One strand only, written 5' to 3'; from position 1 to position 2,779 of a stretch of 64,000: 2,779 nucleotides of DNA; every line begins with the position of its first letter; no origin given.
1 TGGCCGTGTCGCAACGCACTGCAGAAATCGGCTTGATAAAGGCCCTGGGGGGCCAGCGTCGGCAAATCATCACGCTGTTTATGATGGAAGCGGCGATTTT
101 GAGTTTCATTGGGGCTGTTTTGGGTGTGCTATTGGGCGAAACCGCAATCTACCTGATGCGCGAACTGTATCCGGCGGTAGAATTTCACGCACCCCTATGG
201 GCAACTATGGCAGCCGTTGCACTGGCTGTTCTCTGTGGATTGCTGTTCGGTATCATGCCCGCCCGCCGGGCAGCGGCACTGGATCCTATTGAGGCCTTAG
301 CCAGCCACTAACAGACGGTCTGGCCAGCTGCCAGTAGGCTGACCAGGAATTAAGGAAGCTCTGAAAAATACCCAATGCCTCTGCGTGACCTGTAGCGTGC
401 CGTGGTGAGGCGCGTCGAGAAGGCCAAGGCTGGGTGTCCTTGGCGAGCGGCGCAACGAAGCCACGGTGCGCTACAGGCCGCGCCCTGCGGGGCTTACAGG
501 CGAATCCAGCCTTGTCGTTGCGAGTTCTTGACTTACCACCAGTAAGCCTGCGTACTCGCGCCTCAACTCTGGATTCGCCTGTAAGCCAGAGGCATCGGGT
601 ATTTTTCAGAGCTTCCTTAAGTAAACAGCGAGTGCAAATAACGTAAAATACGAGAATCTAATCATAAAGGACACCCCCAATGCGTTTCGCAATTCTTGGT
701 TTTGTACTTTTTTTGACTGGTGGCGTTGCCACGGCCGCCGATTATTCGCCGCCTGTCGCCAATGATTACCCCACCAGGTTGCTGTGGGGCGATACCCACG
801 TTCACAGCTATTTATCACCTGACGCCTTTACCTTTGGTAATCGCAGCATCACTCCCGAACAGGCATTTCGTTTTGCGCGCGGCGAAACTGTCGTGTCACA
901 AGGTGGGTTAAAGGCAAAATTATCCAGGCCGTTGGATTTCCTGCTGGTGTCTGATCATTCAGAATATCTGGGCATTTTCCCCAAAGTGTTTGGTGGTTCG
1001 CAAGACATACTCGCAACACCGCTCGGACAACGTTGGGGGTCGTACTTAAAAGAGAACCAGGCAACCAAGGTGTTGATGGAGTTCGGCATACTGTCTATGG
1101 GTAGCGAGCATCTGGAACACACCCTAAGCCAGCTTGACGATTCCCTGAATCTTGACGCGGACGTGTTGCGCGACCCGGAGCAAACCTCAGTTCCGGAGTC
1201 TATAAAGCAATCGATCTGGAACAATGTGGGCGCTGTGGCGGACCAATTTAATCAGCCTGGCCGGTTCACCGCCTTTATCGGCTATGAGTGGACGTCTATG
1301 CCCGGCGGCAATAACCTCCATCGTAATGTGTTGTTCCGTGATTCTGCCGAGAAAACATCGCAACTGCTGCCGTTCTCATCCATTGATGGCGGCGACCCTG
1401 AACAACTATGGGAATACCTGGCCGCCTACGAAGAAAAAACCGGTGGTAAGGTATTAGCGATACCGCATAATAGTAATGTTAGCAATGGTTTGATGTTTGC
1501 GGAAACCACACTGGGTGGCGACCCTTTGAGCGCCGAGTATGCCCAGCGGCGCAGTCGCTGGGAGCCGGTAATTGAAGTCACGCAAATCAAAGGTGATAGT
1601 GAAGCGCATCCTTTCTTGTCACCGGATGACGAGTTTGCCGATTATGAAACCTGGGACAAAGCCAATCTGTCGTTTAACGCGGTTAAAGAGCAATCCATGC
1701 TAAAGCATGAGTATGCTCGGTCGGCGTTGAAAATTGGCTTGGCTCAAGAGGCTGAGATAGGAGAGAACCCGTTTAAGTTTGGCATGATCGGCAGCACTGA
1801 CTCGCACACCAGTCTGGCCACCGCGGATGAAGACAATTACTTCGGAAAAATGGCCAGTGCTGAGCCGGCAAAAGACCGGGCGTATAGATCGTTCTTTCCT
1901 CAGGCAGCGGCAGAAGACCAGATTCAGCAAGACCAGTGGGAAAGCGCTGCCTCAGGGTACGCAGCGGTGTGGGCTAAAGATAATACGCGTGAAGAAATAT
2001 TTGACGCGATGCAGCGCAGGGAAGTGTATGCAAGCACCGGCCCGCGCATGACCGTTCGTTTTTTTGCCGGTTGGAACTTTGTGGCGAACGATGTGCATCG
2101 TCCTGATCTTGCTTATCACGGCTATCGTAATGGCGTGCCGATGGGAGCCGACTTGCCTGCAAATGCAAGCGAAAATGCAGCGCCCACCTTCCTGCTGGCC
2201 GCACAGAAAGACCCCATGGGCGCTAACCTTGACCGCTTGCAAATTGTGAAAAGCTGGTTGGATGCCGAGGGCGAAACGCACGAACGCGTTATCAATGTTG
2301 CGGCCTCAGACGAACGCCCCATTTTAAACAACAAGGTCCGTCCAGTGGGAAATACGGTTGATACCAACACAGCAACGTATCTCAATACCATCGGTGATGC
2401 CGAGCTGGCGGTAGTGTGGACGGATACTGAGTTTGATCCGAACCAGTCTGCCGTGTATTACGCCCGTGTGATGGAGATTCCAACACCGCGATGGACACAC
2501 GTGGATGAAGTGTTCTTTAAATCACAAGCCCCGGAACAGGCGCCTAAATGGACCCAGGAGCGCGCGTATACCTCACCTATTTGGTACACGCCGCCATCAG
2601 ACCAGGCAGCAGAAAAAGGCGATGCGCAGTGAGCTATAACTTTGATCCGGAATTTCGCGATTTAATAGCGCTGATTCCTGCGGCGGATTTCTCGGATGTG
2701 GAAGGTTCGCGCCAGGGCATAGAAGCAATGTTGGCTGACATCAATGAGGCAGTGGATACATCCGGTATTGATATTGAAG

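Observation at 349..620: Three-copy family of nested-palindrome MITE/REP-like elements at gene 3' ends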

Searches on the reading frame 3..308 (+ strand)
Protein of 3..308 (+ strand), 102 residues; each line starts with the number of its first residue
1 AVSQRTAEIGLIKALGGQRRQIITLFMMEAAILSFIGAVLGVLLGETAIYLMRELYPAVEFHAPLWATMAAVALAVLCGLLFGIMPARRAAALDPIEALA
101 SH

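Call 69: search_protein_families(library=pfam, proteins=[window:3-308:+])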
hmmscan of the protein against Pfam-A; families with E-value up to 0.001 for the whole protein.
window:3-308:+ (102 aa): 1 family
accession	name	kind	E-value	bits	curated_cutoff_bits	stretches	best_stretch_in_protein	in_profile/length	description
PF02687.27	FtsX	-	2.2e-16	60.4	25.5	1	2-94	23-119/120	FtsX-like permease C-terminal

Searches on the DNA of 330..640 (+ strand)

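Call 46: search_dna_similar(query=window:349-620:+, collection=plasmids, mode=distant, max_evalue=1, max_rows=25)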
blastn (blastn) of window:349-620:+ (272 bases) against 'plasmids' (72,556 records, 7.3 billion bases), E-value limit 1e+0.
No match.

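Call 48: search_rna_families(source=window, start=330, end=640, threshold=evalue, max_evalue=10)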
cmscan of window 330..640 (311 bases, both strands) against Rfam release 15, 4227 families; matches with E-value up to 10: 0.
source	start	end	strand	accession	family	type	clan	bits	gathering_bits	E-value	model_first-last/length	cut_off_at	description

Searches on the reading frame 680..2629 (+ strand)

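Call 69: search_protein_families(library=pfam, proteins=[window:680-2629:+])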
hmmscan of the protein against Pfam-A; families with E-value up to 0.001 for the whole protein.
window:680-2629:+ (650 aa): 1 family
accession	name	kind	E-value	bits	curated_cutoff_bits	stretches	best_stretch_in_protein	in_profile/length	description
PF12228.14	DUF3604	-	5.2e-235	781.8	20.4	1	31-638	3-591/591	Protein of unknown function (DUF3604)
